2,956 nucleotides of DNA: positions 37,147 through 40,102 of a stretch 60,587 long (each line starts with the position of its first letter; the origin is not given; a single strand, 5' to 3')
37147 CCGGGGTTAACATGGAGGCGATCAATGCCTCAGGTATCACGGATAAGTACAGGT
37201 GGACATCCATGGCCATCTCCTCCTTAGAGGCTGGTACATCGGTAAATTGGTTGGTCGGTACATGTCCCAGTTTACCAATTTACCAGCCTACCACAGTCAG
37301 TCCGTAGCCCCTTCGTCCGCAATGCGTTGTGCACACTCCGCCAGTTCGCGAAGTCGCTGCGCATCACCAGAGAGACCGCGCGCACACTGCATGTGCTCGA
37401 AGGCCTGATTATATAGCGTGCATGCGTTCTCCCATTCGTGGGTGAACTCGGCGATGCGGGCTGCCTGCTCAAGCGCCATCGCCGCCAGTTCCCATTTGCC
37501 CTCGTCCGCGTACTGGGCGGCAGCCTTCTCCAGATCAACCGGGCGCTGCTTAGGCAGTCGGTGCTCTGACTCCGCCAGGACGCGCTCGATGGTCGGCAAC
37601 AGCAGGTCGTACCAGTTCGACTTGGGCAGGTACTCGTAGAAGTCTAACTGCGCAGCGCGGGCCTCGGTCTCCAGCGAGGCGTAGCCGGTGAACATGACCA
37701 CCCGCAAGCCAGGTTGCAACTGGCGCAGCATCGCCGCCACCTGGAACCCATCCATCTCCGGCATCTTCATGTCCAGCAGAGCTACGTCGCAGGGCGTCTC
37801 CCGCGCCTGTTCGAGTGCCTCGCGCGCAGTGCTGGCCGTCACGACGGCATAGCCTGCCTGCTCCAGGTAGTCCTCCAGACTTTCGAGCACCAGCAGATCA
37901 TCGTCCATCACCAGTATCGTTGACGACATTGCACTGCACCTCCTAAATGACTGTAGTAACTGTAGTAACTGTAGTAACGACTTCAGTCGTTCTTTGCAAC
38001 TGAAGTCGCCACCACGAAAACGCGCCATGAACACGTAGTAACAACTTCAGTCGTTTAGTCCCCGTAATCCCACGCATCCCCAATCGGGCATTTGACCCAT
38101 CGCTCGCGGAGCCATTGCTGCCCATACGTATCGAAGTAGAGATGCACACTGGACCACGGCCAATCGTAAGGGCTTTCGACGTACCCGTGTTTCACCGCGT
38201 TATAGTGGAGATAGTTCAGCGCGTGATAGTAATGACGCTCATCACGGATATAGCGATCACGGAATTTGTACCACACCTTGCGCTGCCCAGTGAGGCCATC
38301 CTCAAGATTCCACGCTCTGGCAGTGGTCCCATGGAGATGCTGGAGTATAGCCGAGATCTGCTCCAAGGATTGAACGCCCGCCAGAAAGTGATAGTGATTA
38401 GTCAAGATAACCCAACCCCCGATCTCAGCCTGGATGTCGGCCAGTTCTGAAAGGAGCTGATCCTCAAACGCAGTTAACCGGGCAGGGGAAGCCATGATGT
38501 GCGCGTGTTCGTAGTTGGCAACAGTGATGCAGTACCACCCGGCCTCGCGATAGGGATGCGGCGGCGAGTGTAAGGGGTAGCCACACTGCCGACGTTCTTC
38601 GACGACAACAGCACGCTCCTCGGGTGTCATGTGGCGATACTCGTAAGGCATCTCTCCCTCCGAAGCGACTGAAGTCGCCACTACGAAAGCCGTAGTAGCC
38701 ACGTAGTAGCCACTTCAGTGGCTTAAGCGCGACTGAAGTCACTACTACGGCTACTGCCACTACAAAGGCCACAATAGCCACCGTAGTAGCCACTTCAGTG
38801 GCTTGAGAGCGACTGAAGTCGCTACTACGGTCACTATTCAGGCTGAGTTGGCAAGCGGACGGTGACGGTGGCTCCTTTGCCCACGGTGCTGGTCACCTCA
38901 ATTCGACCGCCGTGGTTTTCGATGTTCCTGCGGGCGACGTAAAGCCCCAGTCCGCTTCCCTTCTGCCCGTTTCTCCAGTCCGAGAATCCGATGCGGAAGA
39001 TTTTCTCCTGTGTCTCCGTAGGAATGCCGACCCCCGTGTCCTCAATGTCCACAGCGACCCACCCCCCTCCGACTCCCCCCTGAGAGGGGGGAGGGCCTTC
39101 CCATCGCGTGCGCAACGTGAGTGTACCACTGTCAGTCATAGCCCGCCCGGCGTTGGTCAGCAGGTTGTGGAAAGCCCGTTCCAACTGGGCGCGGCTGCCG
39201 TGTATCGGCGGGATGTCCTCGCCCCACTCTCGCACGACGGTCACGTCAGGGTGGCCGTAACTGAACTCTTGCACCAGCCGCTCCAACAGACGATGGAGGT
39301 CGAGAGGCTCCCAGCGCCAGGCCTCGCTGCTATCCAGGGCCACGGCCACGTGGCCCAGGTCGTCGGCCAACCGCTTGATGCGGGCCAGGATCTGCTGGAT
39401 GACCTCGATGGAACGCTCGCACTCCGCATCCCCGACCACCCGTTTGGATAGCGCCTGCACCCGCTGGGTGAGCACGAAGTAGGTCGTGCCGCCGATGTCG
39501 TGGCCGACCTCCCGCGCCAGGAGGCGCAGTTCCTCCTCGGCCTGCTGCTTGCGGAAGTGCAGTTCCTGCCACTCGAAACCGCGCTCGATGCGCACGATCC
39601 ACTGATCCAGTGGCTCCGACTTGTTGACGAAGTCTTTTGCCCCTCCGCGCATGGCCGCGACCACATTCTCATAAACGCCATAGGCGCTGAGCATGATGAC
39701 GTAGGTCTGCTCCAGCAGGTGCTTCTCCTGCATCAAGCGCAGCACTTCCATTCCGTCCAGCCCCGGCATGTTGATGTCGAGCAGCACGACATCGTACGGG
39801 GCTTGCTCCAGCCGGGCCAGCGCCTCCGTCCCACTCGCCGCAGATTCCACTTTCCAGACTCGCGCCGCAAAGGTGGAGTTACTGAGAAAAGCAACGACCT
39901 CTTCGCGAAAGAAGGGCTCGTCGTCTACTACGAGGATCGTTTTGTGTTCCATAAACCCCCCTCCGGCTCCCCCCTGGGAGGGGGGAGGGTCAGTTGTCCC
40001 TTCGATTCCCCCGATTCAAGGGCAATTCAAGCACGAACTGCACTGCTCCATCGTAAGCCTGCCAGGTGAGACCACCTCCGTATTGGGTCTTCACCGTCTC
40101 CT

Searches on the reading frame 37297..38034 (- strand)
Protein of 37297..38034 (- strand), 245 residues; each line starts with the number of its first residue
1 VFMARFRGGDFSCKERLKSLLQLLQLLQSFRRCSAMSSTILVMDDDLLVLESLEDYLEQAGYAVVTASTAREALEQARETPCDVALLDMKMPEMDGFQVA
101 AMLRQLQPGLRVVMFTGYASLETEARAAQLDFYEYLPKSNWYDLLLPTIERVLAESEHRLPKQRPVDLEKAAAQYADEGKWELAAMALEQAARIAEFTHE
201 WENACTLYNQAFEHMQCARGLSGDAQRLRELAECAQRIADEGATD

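Call 22: search_protein_families(library=pfam, proteins=[window:37297-38034:-], max_evalue=0.00001)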
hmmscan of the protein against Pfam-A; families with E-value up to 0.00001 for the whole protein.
window:37297-38034:- (245 aa): 1 family
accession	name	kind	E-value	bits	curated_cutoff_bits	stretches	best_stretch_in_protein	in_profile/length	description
PF00072.30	Response_reg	-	1e-24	87.2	30.2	1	40-140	1-101/111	Response regulator receiver domain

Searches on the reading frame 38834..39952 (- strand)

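Call 22: search_protein_families(library=pfam, proteins=[window:38834-39952:-], max_evalue=0.00001)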
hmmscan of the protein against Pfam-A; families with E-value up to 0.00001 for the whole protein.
window:38834-39952:- (372 aa): 2 families
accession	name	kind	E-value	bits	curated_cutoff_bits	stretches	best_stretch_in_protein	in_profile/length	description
PF00072.30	Response_reg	-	8.2e-25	87.6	30.2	1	6-120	1-108/111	Response regulator receiver domain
PF02518.31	HATPase_c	-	8.2e-24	84.6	26.4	1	254-370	3-110/111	Histidine kinase-, DNA gyrase B-, and HSP90-like ATPase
